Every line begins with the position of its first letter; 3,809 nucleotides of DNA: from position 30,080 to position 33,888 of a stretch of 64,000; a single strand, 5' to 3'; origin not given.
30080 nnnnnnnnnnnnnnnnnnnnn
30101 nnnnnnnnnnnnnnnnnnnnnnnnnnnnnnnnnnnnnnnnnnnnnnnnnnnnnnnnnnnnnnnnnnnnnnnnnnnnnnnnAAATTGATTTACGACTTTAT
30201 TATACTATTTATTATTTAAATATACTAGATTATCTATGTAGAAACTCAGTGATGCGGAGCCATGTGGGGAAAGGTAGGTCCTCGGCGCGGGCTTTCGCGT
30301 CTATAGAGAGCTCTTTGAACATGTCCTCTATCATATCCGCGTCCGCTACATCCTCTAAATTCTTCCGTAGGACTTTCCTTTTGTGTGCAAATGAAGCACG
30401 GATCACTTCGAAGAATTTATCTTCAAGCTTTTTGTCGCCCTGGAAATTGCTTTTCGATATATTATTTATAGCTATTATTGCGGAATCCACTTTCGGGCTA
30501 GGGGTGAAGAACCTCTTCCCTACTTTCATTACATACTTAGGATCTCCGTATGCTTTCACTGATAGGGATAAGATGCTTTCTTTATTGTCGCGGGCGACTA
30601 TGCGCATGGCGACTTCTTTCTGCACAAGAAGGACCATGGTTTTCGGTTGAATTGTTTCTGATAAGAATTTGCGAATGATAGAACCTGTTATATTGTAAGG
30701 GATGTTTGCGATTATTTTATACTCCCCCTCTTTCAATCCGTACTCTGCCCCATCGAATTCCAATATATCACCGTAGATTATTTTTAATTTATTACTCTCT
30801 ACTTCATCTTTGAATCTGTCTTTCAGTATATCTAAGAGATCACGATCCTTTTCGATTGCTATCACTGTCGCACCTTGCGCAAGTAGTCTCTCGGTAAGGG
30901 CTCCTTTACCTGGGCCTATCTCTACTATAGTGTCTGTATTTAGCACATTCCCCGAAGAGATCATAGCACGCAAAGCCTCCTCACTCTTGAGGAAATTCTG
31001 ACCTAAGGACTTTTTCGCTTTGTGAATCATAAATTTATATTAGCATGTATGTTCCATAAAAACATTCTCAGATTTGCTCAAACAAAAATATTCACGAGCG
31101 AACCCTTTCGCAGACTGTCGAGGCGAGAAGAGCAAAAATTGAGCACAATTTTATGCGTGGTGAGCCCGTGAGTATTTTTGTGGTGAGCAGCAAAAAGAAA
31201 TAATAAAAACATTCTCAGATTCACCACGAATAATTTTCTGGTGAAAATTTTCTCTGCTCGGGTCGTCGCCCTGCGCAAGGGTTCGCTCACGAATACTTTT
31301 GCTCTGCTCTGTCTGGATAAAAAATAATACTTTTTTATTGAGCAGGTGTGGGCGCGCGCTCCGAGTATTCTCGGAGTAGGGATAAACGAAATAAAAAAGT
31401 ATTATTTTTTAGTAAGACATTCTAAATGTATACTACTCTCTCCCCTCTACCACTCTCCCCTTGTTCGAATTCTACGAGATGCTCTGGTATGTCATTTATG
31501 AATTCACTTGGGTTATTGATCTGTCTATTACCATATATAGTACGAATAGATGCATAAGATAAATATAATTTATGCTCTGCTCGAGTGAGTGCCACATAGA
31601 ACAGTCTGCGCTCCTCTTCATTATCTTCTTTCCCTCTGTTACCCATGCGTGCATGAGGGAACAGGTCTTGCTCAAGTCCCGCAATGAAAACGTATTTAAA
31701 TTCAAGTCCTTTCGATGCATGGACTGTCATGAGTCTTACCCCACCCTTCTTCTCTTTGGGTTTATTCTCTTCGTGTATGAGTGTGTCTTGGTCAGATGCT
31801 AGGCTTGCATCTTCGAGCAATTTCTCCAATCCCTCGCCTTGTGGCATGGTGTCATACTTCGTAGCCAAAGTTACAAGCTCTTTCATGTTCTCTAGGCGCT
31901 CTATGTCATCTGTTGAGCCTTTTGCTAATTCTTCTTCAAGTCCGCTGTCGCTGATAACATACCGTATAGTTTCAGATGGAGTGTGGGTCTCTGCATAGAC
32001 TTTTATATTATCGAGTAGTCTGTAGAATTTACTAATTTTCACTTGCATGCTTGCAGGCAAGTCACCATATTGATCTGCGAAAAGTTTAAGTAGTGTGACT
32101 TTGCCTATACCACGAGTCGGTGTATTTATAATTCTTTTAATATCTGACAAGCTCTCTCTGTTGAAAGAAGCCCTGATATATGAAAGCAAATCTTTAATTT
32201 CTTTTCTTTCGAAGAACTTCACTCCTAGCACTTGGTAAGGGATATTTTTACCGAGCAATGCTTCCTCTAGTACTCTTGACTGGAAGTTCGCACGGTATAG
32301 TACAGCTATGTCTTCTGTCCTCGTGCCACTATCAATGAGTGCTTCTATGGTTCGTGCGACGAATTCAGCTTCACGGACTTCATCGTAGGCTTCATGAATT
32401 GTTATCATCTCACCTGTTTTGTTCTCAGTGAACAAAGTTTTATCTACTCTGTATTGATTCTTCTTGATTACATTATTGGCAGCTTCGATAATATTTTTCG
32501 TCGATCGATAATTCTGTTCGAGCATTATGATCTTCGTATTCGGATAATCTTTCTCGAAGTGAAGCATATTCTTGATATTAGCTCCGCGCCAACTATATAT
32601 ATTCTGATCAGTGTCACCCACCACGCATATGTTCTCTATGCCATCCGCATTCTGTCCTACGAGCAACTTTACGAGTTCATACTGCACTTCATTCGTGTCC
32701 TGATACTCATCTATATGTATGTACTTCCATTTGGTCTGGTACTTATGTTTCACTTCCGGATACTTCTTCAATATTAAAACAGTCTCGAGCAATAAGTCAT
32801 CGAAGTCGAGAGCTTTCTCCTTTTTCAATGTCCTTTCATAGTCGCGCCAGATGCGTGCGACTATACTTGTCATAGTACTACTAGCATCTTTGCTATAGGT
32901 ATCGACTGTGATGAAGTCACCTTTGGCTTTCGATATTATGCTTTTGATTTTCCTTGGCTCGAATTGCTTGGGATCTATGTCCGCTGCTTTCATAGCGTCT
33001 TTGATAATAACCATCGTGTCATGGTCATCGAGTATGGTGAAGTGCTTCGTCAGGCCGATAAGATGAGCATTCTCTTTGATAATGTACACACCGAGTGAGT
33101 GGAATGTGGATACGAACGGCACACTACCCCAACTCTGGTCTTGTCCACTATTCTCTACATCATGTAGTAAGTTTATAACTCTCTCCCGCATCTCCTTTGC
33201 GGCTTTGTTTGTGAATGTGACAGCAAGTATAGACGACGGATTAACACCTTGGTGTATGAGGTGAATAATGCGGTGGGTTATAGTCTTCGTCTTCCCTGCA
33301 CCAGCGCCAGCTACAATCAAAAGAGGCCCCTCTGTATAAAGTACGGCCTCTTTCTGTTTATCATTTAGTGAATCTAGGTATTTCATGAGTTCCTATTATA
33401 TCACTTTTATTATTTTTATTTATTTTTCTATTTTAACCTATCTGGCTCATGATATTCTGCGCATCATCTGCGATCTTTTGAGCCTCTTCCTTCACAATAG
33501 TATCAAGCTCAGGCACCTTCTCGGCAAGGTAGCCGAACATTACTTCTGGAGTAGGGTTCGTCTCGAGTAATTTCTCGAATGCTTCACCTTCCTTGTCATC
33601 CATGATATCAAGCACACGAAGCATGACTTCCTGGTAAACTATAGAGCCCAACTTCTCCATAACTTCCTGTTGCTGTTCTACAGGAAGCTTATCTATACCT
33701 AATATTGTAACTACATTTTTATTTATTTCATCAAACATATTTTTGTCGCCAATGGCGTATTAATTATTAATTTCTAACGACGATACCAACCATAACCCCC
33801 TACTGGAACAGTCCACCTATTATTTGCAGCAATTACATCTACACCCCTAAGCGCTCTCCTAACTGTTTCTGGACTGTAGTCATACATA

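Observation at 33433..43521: Six-gene operon of large K/E-rich coiled-coil and poly-acidic proteins, including tandem paralogs, co-oriented with pcrA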

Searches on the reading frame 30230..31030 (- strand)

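Call 8: search_protein_families(library=pfam, proteins=[window:30230-31030:-], max_evalue=0.001)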
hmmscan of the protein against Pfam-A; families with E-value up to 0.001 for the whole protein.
window:30230-31030:- (266 aa): 2 families
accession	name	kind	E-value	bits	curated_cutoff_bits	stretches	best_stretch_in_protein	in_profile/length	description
PF00398.26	RrnaAD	-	1.1e-57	195.6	24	1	3-264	2-261/263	Ribosomal RNA adenine dimethylase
PF13649.12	Methyltransf_25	-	0.00022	22.3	27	1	35-93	1-59/97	Methyltransferase domain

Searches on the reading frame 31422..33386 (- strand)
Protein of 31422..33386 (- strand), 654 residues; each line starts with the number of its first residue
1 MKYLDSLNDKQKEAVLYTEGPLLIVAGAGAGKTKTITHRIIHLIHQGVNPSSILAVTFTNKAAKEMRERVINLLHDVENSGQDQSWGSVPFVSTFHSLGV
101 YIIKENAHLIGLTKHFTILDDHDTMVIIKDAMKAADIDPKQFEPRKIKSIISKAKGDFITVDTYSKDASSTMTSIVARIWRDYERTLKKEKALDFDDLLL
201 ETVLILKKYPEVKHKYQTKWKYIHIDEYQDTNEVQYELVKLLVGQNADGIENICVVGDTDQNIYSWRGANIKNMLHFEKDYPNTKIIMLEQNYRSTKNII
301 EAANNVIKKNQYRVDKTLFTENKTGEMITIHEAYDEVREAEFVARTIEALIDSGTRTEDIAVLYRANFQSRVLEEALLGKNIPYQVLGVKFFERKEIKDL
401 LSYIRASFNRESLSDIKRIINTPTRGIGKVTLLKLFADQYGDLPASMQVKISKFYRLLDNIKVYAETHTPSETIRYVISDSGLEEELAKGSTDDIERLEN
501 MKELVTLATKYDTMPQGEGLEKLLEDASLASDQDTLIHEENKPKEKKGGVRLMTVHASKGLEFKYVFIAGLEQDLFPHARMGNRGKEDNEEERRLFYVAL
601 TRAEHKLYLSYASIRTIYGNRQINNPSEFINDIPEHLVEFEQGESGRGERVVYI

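Call 4: search_protein_families(library=pfam, proteins=[window:31422-33386:-], max_evalue=1)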
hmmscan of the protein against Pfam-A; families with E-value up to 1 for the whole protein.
window:31422-33386:- (654 aa): 10 families
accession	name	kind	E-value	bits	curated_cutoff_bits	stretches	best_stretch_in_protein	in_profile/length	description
PF00580.27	UvrD-helicase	-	1.3e-88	297.7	23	1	7-282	1-271/271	UvrD/REP helicase N-terminal domain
PF13361.12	UvrD_C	-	6.3e-69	233.5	25.6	1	287-613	1-349/350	UvrD-like helicase C-terminal domain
PF13245.12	AAA_19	-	5.6e-24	85.3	25.1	1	11-265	1-132/134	AAA domain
PF13538.12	UvrD_C_2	-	3.3e-12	46.5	27.4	1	550-609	2-51/52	UvrD-like helicase C-terminal domain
PF13087.12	AAA_12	-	7.8e-09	35.8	27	2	460-608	46-189/195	AAA domain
PF01443.25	Viral_helicase1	-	7.8e-08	32.8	21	1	534-608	160-225/228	Viral superfamily 1 RNA helicase core domain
PF13604.12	AAA_30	-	3.3e-06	27.4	27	1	7-69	2-65/191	AAA domain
PF13086.12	AAA_11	-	0.0005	20.4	27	1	7-80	2-78/257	AAA domain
PF13401.12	AAA_22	-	0.0061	17.3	27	1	18-80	4-64/130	AAA domain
PF04851.21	ResIII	-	0.02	15.3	22.5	1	17-79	21-82/164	Type III restriction enzyme, res subunit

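Call 5: search_protein_families(library=ncbifam, proteins=[window:31422-33386:-], max_evalue=1)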
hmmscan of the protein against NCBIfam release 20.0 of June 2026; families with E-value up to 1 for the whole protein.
window:31422-33386:- (654 aa): 20 families
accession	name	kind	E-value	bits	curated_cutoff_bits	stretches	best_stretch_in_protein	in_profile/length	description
TIGR01073.1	pcrA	equivalog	1.5e-212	707.8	911.2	1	4-644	2-642/725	DNA helicase PcrA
TIGR01074.1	rep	equivalog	6.3e-170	566.7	951.45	1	7-644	2-644/668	DNA helicase Rep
NF008743.0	PRK11773.1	equivalog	8.1e-170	566.6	965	1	3-639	6-642/720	DNA helicase II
TIGR01075.1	uvrD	equivalog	4.8e-163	544.1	1144.45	1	4-639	2-637/715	DNA helicase II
NF008172.0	PRK10919.1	equivalog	6.5e-132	441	1168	1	7-642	3-642/673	DNA helicase Rep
TIGR02785.1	addA_Gpos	equivalog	6.8e-59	199.7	707.65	4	168-309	333-482/1234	helicase-exonuclease AddAB subunit AddA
TIGR00609.1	recB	equivalog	8.8e-53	179.7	696.05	3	172-312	322-460/1175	exodeoxyribonuclease V subunit beta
NF008276.0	PRK11054.1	equivalog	1.3e-51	175.9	543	3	162-323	377-532/684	DNA helicase IV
NF010485.0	PRK13909.1-2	equivalog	7.4e-48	163.4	650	2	182-568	291-629/909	RecB-like helicase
NF010487.0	PRK13909.1-4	equivalog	1.4e-41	142.7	759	3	170-419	275-540/924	RecB-like helicase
TIGR02784.1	addA_alphas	equivalog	1.4e-37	129.6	860.75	4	168-311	336-497/1138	double-strand break repair helicase AddA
NF010484.0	PRK13909.1-1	equivalog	5.6e-23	80.7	1074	3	24-77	10-63/945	RecB-like helicase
NF041464.1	HelD_BACSU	equivalog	3.1e-21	75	419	2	214-379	541-695/779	RNA polymerase recycling motor HelD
NF010486.0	PRK13909.1-3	equivalog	1e-18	66.8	1109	2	22-79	8-65/921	RecB-like helicase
NF008128.0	PRK10876.1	equivalog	1.4e-18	66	1697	3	171-311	323-465/1181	exodeoxyribonuclease V subunit beta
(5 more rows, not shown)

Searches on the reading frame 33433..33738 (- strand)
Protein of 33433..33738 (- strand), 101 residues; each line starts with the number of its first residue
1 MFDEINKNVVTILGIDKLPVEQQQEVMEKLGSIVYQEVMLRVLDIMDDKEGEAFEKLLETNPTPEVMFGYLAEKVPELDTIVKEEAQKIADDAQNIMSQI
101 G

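Call 4: search_protein_families(library=pfam, proteins=[window:33433-33738:-], max_evalue=1)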
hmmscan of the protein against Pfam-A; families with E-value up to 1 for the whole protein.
window:33433-33738:- (101 aa): 3 families
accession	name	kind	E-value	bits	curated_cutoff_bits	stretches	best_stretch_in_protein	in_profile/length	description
PF18908.5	DUF5663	-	0.0064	17.5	23.7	1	15-90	7-81/84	Protein of unknown function (DUF5663)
PF02896.24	PEP-utilizers_C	-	0.057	13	22.8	1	20-63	60-105/293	PEP-utilising enzyme, PEP-binding domain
PF06180.16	CbiK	-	0.092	12.5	26.2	1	16-97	53-128/262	Cobalt chelatase (CbiK)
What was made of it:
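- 33433..33738 (-): 101-aa acidic helical protein, a member of DUF5663 by homology. Direct Pfam hit is weak (E 0.0064, 17.5 bits, below the cutoff of 23.7; call 4).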

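Call 5: search_protein_families(library=ncbifam, proteins=[window:33433-33738:-], max_evalue=1)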
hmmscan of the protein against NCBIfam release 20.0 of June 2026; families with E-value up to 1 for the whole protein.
window:33433-33738:- (101 aa): 1 family
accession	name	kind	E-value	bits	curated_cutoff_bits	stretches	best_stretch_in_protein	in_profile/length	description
NF047852.1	SiroCoChCbiK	equivalog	0.093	12.2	400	1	16-76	55-112/261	sirohydrochlorin cobaltochelatase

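Call 54: search_protein_families(library=phrogs, proteins=[window:33433-33738:-], max_evalue=0.01)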
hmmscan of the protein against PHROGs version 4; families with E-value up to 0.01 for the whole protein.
window:33433-33738:- (101 aa): 0 families

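Call 55: search_protein_families(library=padloc, proteins=[window:33433-33738:-], max_evalue=0.01)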
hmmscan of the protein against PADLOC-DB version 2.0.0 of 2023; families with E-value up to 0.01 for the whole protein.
window:33433-33738:- (101 aa): 0 families
